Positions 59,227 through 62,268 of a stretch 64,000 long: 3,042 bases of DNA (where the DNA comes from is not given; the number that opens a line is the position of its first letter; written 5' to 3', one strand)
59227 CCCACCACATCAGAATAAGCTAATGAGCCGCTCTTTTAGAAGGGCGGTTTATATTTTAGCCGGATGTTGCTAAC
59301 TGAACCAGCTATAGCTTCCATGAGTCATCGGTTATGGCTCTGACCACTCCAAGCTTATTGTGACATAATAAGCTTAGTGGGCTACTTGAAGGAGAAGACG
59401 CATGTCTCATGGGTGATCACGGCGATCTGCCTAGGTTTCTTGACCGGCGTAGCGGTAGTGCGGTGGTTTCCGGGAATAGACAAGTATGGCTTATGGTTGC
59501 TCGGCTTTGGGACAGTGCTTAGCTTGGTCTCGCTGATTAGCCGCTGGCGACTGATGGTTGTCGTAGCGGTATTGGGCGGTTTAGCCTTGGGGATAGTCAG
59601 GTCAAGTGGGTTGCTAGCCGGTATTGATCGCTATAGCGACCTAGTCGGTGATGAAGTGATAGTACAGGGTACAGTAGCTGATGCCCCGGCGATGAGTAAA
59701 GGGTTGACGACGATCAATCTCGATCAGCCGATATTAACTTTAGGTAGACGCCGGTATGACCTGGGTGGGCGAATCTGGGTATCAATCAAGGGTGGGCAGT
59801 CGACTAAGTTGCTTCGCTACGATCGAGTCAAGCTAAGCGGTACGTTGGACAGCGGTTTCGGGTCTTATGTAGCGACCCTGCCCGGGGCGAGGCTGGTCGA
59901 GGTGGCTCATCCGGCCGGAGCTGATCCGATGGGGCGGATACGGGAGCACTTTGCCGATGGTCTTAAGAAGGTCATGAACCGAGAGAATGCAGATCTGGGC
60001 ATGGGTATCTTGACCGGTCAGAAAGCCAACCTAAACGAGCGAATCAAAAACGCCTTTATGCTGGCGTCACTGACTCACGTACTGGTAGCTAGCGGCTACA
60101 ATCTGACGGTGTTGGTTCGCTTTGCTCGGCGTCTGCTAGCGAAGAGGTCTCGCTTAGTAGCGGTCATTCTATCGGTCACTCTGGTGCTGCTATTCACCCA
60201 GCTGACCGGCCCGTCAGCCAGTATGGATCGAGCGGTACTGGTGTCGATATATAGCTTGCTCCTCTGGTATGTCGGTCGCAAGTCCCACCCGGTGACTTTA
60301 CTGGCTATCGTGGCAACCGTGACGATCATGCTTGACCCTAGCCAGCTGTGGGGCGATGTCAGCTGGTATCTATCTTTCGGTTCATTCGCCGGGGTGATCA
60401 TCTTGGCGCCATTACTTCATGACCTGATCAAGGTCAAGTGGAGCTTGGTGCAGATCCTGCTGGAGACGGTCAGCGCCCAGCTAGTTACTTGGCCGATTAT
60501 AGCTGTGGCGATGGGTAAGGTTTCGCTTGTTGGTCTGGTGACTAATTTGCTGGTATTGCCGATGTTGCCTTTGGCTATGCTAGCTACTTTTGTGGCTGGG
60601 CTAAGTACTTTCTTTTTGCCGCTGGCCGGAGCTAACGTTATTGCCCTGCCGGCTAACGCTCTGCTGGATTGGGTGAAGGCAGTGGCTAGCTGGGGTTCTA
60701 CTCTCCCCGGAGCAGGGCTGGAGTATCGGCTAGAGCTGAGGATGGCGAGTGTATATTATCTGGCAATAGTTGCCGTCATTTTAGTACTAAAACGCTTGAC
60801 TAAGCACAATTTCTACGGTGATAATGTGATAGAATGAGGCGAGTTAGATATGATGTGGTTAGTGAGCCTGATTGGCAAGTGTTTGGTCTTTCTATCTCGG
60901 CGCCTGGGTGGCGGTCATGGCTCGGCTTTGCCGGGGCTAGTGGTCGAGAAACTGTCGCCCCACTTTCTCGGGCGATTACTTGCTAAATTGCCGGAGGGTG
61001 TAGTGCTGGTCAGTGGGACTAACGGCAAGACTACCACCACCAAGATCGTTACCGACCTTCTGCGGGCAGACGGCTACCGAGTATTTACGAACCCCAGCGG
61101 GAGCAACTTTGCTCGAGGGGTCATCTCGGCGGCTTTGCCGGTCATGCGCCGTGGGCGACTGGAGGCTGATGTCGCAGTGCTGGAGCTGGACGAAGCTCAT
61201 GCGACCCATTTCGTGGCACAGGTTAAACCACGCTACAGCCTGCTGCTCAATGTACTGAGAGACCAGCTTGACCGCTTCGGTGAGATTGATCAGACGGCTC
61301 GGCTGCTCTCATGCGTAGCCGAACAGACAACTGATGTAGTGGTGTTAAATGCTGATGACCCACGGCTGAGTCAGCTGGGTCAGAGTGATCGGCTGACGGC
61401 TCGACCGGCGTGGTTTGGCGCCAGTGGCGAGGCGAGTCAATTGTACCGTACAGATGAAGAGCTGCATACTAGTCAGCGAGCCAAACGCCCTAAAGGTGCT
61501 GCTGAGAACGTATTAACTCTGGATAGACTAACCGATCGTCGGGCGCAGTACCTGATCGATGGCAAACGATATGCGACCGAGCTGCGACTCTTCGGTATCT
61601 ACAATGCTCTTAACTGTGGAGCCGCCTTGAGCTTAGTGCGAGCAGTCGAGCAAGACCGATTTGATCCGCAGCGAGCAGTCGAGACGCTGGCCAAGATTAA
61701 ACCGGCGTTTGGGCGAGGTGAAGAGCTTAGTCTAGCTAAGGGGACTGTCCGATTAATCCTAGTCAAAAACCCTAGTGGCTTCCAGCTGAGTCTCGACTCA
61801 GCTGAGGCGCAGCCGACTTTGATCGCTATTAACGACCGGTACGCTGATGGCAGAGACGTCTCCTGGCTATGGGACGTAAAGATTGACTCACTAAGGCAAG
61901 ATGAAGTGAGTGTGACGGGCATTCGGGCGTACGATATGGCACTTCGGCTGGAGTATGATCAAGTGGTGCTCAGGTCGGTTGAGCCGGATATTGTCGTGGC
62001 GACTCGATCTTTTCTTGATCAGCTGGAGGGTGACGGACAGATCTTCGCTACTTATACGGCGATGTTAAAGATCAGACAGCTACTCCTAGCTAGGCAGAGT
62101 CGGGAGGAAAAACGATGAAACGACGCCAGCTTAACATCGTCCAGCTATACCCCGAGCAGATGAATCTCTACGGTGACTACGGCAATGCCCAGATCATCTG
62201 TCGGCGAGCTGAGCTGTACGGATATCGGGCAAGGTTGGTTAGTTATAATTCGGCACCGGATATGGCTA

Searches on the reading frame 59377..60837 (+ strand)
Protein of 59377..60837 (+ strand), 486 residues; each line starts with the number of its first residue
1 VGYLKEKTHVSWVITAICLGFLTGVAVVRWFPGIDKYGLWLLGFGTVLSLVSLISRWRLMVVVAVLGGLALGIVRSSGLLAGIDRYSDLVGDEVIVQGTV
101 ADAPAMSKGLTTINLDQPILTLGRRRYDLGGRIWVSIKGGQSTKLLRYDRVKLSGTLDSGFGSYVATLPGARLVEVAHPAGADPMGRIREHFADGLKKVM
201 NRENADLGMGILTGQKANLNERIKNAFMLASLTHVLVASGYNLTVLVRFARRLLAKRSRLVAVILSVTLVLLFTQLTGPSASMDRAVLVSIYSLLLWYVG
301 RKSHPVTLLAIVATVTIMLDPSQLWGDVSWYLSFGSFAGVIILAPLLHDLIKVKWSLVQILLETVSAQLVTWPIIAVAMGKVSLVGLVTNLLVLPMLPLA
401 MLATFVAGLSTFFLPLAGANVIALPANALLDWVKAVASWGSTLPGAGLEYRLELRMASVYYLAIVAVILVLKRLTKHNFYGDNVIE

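Call 75: search_protein_families(library=pfam, proteins=[window:59377-60837:+], max_evalue=0.001)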
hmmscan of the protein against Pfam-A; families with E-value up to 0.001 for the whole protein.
window:59377-60837:+ (486 aa): 2 families
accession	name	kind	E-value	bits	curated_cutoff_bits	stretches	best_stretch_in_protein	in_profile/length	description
PF03772.21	Competence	-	3e-33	115.8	23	1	211-472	1-268/270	Competence protein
PF13567.11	DUF4131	-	7.3e-06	26.2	31.6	1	38-157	6-130/165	Domain of unknown function (DUF4131)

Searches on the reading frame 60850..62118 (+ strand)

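Call 75: search_protein_families(library=pfam, proteins=[window:60850-62118:+], max_evalue=0.001)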
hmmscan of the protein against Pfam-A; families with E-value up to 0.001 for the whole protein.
window:60850-62118:+ (422 aa): 2 families
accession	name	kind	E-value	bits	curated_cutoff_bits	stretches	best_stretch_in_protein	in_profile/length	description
PF08353.15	MurT_C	-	2.1e-23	82.9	25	1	304-405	1-110/110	MurT ligase C-terminal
PF08245.18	Mur_ligase_M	-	3.7e-16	60.1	24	1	54-262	1-199/200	Mur ligase middle domain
